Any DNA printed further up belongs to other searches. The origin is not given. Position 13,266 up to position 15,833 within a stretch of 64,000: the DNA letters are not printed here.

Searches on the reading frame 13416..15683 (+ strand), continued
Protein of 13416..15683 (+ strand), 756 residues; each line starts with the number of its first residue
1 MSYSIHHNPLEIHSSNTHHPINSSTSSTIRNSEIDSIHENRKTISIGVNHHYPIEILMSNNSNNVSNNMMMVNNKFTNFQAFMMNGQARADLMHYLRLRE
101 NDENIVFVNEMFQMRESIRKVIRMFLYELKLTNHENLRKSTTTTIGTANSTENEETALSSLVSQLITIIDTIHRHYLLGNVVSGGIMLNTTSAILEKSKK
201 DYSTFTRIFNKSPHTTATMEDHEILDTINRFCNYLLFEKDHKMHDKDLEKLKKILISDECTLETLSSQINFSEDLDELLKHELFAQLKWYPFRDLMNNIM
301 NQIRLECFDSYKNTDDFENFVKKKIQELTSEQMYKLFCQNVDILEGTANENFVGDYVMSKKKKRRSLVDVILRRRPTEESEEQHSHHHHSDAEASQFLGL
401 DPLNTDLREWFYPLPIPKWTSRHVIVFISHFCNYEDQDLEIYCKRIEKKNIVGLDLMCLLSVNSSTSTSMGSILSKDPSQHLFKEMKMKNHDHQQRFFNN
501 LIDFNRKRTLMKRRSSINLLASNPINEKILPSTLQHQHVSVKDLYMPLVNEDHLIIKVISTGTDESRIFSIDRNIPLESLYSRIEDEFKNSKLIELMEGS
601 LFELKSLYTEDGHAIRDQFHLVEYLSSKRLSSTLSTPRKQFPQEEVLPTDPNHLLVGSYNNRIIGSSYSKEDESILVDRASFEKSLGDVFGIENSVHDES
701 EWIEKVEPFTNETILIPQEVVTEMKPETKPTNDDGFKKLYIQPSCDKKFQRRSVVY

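Call 67: find_homologous_proteins(query=A2, max_evalue=1e-20)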
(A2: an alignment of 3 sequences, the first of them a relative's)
Query A2 (3 sequences) (439 aa, profile of the alignment): 402 proteins with E <= 1e-20 among 8000 candidates; the best 120 are listed.
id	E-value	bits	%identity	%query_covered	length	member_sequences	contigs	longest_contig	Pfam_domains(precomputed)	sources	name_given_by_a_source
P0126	7.7e-214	729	31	97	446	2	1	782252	PF00091.32,PF03953.23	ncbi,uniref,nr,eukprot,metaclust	ncbi:alpha-tubulin [Naegleria gruberi]|uniref:Tubulin alpha chain n=1 Tax=Naegleria gruberi TaxID=57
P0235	1.4e-143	497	28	97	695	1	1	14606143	PF10644.16,PF00091.32,PF03953.23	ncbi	ncbi:hypothetical protein ACHWQZ_G016074 [Mnemiopsis leidyi]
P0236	7.2e-133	462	31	96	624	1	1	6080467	PF14881.13,PF00091.32,PF03953.23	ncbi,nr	ncbi:hypothetical protein lerEdw1_003729 [Lerista edwardsae]|nr:hypothetical protein lerEdw1_003729 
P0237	5.3e-129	449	31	97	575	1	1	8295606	PF00091.32,PF03953.23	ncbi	ncbi:tubulin alpha-1C chain, partial [Silurus asotus]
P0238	1.3e-123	432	30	97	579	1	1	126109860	PF00091.32,PF03953.23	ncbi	ncbi:hypothetical protein SKAU_G00097400, partial [Synaphobranchus kaupii]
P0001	2.5e-123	431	99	63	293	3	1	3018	PF00091.32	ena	-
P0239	1.0e-115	406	31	97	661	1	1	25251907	PF00091.32,PF03953.23,PF23947.2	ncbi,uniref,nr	ncbi:hypothetical protein PGIGA_G00076990 [Pangasianodon gigas]|uniref:Uncharacterized protein n=1 T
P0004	6.6e-108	380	32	99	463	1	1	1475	PF00091.32,PF03953.23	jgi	-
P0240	1.1e-106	376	37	61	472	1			PF14881.13,PF00091.32,PF03953.23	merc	-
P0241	6.2e-106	373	34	97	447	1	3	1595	PF00091.32,PF03953.23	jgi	-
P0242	2.2e-105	371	33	98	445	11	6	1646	PF00091.32,PF03953.23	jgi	-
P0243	2.9e-105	371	33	97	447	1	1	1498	PF00091.32,PF03953.23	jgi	-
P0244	3.8e-105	371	30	97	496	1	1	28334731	PF00091.32,PF03953.23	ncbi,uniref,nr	ncbi:hypothetical protein PBY51_000989 [Eleginops maclovinus]|uniref:Tubulin alpha chain n=1 Tax=Ele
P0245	7.9e-105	370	34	97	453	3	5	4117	PF00091.32,PF03953.23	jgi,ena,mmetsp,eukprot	jgi:tubulin alpha|mmetsp:Transcript_8497/g.10489 ORF Transcript_8497/g.10489 Transcript_8497/m.10489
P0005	1.1e-104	369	33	100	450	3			PF00091.32,PF03953.23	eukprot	eukprot:TRINITY_DN42_c0_g1_i1.p1 TRINITY_DN42_c0_g1~~TRINITY_DN42_c0_g1_i1.p1 ORF type:complete len:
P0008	2.0e-104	368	33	97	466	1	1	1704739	PF00091.32,PF03953.23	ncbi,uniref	ncbi:hypothetical protein SAMD00019534_007860, partial [Acytostelium subglobosum LB1]|uniref:hypothe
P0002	3.1e-104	368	34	100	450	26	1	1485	PF00091.32,PF03953.23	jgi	-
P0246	3.1e-104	368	32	97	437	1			PF00091.32,PF03953.23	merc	-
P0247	3.2e-104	368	33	98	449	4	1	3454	PF00091.32,PF03953.23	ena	-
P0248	3.7e-104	367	33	100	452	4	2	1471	PF00091.32,PF03953.23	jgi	-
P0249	4.6e-104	367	32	96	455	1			PF00091.32,PF03953.23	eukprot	eukprot:TRINITY_DN711_c0_g1_i2.p1 TRINITY_DN711_c0_g1~~TRINITY_DN711_c0_g1_i2.p1 ORF type:complete l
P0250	5.4e-104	367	33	96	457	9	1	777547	PF00091.32,PF03953.23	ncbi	ncbi:hypothetical protein ACTFIU_011566 [Dictyostelium citrinum]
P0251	5.4e-104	367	33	100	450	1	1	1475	PF00091.32,PF03953.23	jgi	jgi:tubulin alpha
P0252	6.3e-104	367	31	100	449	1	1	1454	PF00091.32,PF03953.23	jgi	-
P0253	6.4e-104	367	33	98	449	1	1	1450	PF00091.32,PF03953.23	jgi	-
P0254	6.7e-104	367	34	97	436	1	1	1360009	PF00091.32,PF03953.23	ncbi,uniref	ncbi:tubulin alpha chain (TBA) [Vairimorpha necatrix]|uniref:Tubulin alpha chain n=1 Tax=Vairimorpha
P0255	7.5e-104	366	33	97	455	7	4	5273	PF00091.32,PF03953.23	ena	-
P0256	1.0e-103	366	33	97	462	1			PF00091.32,PF03953.23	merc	-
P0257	1.2e-103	366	32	99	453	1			PF00091.32,PF03953.23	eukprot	eukprot:TRINITY_DN1187_c0_g2_i1.p2 TRINITY_DN1187_c0_g2~~TRINITY_DN1187_c0_g2_i1.p2 ORF type:complet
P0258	1.2e-103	366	33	97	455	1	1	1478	PF00091.32,PF03953.23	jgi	-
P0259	1.3e-103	366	31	97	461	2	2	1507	PF00091.32,PF03953.23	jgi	-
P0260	1.6e-103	365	32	100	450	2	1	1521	PF00091.32,PF03953.23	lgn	-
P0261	1.7e-103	365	32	100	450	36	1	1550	PF00091.32,PF03953.23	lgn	-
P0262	5.4e-103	364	32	96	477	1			PF00091.32,PF03953.23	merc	-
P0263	6.7e-103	363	32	96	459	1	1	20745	PF00091.32,PF03953.23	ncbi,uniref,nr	ncbi:hypothetical protein CYY_007757 [Polysphondylium violaceum]|uniref:Tubulin alpha chain n=1 Tax=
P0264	7.9e-103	363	32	99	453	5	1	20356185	PF00091.32,PF03953.23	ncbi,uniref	ncbi:tubulin alpha-2/alpha-4 chain-like [Asterias amurensis]|uniref:tubulin alpha-2/alpha-4 chain-li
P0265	8.0e-103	363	32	96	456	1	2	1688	PF00091.32,PF03953.23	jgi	-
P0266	9.8e-103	363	32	99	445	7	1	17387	PF00091.32,PF03953.23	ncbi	ncbi:tubulin alpha-3 chain [Tanacetum coccineum]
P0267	1.3e-102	362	32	97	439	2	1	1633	PF00091.32,PF03953.23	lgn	-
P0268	1.3e-102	362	31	98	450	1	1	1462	PF00091.32,PF03953.23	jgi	-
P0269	1.5e-102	362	31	97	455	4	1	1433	PF00091.32,PF03953.23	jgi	-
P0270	1.7e-102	362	33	97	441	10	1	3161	PF00091.32,PF03953.23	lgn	-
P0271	3.3e-102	361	33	97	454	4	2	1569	PF00091.32,PF03953.23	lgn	-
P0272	4.3e-102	361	31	98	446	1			PF00091.32,PF03953.23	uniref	uniref:Tubulin alpha chain n=1 Tax=Rhabditophanes sp. KR3021 TaxID=114890 RepID=A0AC35UIP7_9BILA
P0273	4.4e-102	361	32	99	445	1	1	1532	PF00091.32,PF03953.23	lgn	-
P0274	4.6e-102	361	33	96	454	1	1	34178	PF00091.32,PF03953.23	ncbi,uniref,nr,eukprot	ncbi:tubulin alpha chain [Dictyostelium purpureum]|uniref:Tubulin alpha chain n=1 Tax=Dictyostelium 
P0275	5.2e-102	360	33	97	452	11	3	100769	PF00091.32,PF03953.23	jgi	jgi:tubulin alpha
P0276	5.3e-102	360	33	97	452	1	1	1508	PF00091.32,PF03953.23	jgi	-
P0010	6.5e-102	360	31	98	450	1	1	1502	PF00091.32,PF03953.23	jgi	-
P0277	6.7e-102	360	32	97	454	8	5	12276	PF00091.32,PF03953.23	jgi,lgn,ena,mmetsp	mmetsp:Transcript_590/g.880 ORF Transcript_590/g.880 Transcript_590/m.880 type:complete len:455 (+) 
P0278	8.4e-102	360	32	99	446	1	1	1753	PF00091.32,PF03953.23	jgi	-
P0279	8.7e-102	360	31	99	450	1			PF00091.32,PF03953.23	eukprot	eukprot:c9790_g1_i2.p1 GENE.c9790_g1_i2~~c9790_g1_i2.p1 ORF type:complete len:451 (+),score=20.18 c9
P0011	9.9e-102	359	32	99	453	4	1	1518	PF00091.32,PF03953.23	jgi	-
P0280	1.0e-101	359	32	100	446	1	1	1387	PF00091.32,PF03953.23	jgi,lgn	-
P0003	1.2e-101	359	33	97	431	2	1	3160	PF00091.32,PF03953.23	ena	-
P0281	1.7e-101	359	31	96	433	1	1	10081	PF00091.32,PF03953.23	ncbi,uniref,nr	ncbi:Tubulin alpha chain [Astathelohania contejeani]|uniref:Tubulin alpha chain n=1 Tax=Astathelohan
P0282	1.9e-101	359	33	97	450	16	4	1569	PF00091.32,PF03953.23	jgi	-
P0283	2.7e-101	358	34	96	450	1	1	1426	PF00091.32,PF03953.23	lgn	-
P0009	2.9e-101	358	32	97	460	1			PF00091.32,PF03953.23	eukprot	eukprot:gene6668-8248_t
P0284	2.9e-101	358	31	97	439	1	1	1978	PF00091.32,PF03953.23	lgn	-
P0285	3.7e-101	358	31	97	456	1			PF00091.32,PF03953.23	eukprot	eukprot:TRINITY_DN25_c0_g1_i2.p1 TRINITY_DN25_c0_g1~~TRINITY_DN25_c0_g1_i2.p1 ORF type:complete len:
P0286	4.0e-101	357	31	100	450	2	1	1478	PF00091.32,PF03953.23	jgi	-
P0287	4.0e-101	357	31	97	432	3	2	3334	PF00091.32,PF03953.23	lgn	-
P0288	4.3e-101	357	31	99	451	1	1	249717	PF00091.32,PF03953.23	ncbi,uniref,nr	ncbi:Tubulin alpha-3 chain [Armadillidium nasatum]|uniref:Tubulin alpha chain n=1 Tax=Armadillidium 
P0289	6.5e-101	357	32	99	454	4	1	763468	PF00091.32,PF03953.23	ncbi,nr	ncbi:Tubulin alpha chain [Aphelenchoides fujianensis]|nr:Tubulin alpha chain [Aphelenchoides fujiane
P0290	6.6e-101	357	31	100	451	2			PF00091.32,PF03953.23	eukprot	eukprot:CAMPEP_0116105316 /NCGR_PEP_ID=MMETSP0327-20121206/14963_1 /TAXON_ID=44447 /ORGANISM="Pseudo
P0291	6.8e-101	357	32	100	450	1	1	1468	PF00091.32,PF03953.23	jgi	-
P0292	7.9e-101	356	32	96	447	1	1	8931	PF00091.32,PF03953.23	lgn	-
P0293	8.0e-101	356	33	97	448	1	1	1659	PF00091.32,PF03953.23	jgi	-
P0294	9.8e-101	356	32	99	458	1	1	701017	PF00091.32,PF03953.23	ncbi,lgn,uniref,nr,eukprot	ncbi:alpha tubulin [Tieghemostelium lacteum]|uniref:Tubulin alpha chain n=1 Tax=Tieghemostelium lact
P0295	1.0e-100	356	32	96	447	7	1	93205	PF00091.32,PF03953.23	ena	-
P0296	1.3e-100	356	34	99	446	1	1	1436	PF00091.32,PF03953.23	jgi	-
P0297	1.4e-100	356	31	99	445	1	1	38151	PF00091.32,PF03953.23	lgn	-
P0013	1.8e-100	355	31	99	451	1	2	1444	PF00091.32,PF03953.23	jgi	-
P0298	2.3e-100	355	33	99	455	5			PF00091.32,PF03953.23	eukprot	eukprot:TRINITY_DN656_c0_g1_i1.p1 TRINITY_DN656_c0_g1~~TRINITY_DN656_c0_g1_i1.p1 ORF type:complete l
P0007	2.4e-100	355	32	97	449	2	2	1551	PF00091.32,PF03953.23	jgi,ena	jgi:tubulin alpha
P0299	2.4e-100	355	33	96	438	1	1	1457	PF00091.32,PF03953.23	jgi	jgi:tubulin alpha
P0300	2.7e-100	355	31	99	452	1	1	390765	PF00091.32,PF03953.23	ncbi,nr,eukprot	ncbi:hypothetical protein DVH05_020804 [Phytophthora capsici]|nr:hypothetical protein DVH05_020804 [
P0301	2.8e-100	355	34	100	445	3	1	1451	PF00091.32,PF03953.23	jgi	-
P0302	3.4e-100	354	31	99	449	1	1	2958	PF00091.32,PF03953.23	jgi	-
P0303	4.2e-100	354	33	100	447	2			PF00091.32,PF03953.23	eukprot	eukprot:TRINITY_DN91_c0_g1_i1.p1 TRINITY_DN91_c0_g1~~TRINITY_DN91_c0_g1_i1.p1 ORF type:complete len:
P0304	6.7e-100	353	32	96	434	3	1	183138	PF00091.32,PF03953.23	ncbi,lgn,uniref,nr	ncbi:tubulin alpha chain [Vavraia culicis subsp. floridensis]|uniref:Tubulin alpha chain n=1 Tax=Vav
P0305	7.2e-100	353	31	99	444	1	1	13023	PF00091.32,PF03953.23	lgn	-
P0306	7.6e-100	353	32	96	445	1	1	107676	PF00091.32,PF03953.23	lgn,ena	-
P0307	1.0e-99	353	30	97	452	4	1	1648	PF00091.32,PF03953.23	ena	-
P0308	1.1e-99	353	32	100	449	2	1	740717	PF00091.32,PF03953.23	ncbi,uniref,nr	ncbi:unnamed protein product [Paramecium primaurelia]|uniref:Tubulin alpha chain n=1 Tax=Paramecium 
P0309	1.1e-99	353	33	96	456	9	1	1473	PF00091.32,PF03953.23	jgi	-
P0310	1.1e-99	353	34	99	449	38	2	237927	PF00091.32,PF03953.23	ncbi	ncbi:hypothetical protein JCM5296_004392 [Sporobolomyces johnsonii]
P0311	1.4e-99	352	33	99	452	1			PF00091.32,PF03953.23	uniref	uniref:Tubulin alpha chain n=1 Tax=Parastrongyloides trichosuri TaxID=131310 RepID=A0A0N4ZTZ7_PARTI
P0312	1.9e-99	352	32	97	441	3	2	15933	PF00091.32,PF03953.23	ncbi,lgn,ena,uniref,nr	ncbi:tubulin alpha chain [Vairimorpha apis BRL 01]|uniref:Tubulin alpha chain n=2 Tax=Vairimorpha ap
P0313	2.4e-99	352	31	97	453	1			PF00091.32,PF03953.23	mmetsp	mmetsp:Transcript_7839/g.15133 ORF Transcript_7839/g.15133 Transcript_7839/m.15133 type:complete len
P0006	2.4e-99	352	33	97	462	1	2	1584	PF00091.32,PF03953.23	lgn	-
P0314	2.5e-99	351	31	97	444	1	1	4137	PF00091.32,PF03953.23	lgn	-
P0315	2.6e-99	351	30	100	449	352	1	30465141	PF00091.32,PF03953.23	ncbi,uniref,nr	ncbi:tubulin alpha-1C chain isoform X4 [Dicentrarchus labrax]|uniref:tubulin alpha-1C chain isoform 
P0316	2.7e-99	351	31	100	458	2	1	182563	PF00091.32,PF03953.23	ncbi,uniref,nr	ncbi:tubulin alpha chain [Anaeramoeba ignava]|uniref:Tubulin alpha chain n=1 Tax=Anaeramoeba ignava 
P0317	2.9e-99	351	33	99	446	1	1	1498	PF00091.32,PF03953.23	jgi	-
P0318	3.0e-99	351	31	99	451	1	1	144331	PF00091.32,PF03953.23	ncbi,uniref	ncbi:hypothetical protein V7S43_018279 [Phytophthora oleae]|uniref:Tubulin alpha chain n=1 Tax=Phyto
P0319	3.0e-99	351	32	97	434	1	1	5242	PF00091.32,PF03953.23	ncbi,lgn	ncbi:alpha-tubulin [Conglomerata obtusa]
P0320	3.2e-99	351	32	97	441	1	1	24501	PF00091.32,PF03953.23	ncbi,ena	-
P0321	3.4e-99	351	33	100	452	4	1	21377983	PF00091.32,PF03953.23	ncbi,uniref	ncbi:tubulin alpha chain-like [Apostichopus japonicus]|uniref:tubulin alpha chain-like n=1 Tax=Stich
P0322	3.9e-99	351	31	99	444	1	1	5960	PF00091.32,PF03953.23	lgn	-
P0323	4.3e-99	351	30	97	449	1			PF00091.32,PF03953.23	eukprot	eukprot:gb/GECH01012883.1/.p1 GENE.gb/GECH01012883.1/~~gb/GECH01012883.1/.p1 ORF type:complete len:4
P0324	4.7e-99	351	32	100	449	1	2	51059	PF00091.32,PF03953.23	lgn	-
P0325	5.1e-99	351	30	100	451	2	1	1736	PF00091.32,PF03953.23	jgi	-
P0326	5.4e-99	350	33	97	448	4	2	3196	PF14881.13,PF00091.32,PF03953.23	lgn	-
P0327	5.8e-99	350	32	96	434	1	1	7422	PF00091.32,PF03953.23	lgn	-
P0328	6.8e-99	350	31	98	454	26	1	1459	PF00091.32,PF03953.23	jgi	-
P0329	7.5e-99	350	31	100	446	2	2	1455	PF00091.32,PF03953.23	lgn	-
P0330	7.7e-99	350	31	100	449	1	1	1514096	PF00091.32,PF03953.23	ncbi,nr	ncbi:tubulin alpha-1 chain [Fennellomyces sp. T-0311]|nr:tubulin alpha-1 chain [Fennellomyces sp. T-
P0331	7.7e-99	350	31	100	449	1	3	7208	PF00091.32,PF03953.23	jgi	jgi:tubulin alpha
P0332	8.0e-99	350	31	99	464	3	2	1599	PF00091.32,PF03953.23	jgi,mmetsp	mmetsp:Transcript_9845/g.30343 ORF Transcript_9845/g.30343 Transcript_9845/m.30343 type:complete len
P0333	8.1e-99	350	31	99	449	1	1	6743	PF00091.32,PF03953.23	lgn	-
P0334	1.1e-98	349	31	97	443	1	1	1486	PF00091.32,PF03953.23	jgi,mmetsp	mmetsp:Transcript_9731/g.19844 ORF Transcript_9731/g.19844 Transcript_9731/m.19844 type:complete len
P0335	1.2e-98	349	31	100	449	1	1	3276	PF00091.32,PF03953.23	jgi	jgi:tubulin alpha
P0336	1.5e-98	349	31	99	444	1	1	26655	PF00091.32,PF03953.23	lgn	-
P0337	1.5e-98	349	31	100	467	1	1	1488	PF00091.32,PF03953.23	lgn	-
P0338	1.5e-98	349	31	100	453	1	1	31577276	PF00091.32,PF03953.23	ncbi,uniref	ncbi:unnamed protein product [Calicophoron daubneyi]|uniref:Tubulin alpha chain n=1 Tax=Calicophoron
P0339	1.7e-98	349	31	97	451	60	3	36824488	PF00091.32,PF03953.23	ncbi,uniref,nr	ncbi:tubulin alpha-1B chain-like [Sander lucioperca]|uniref:Tubulin alpha chain n=3 Tax=Percidae Tax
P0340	1.7e-98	349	30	97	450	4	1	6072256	PF00091.32,PF03953.23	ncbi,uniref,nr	ncbi:hypothetical protein CCR75_008879 [Bremia lactucae]|uniref:Tubulin alpha chain n=1 Tax=Bremia l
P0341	1.7e-98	349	30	99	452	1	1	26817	PF00091.32,PF03953.23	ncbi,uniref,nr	ncbi:Tubulin alpha-1A chain [Phytophthora pseudosyringae]|uniref:Tubulin alpha-1A chain n=1 Tax=Phyt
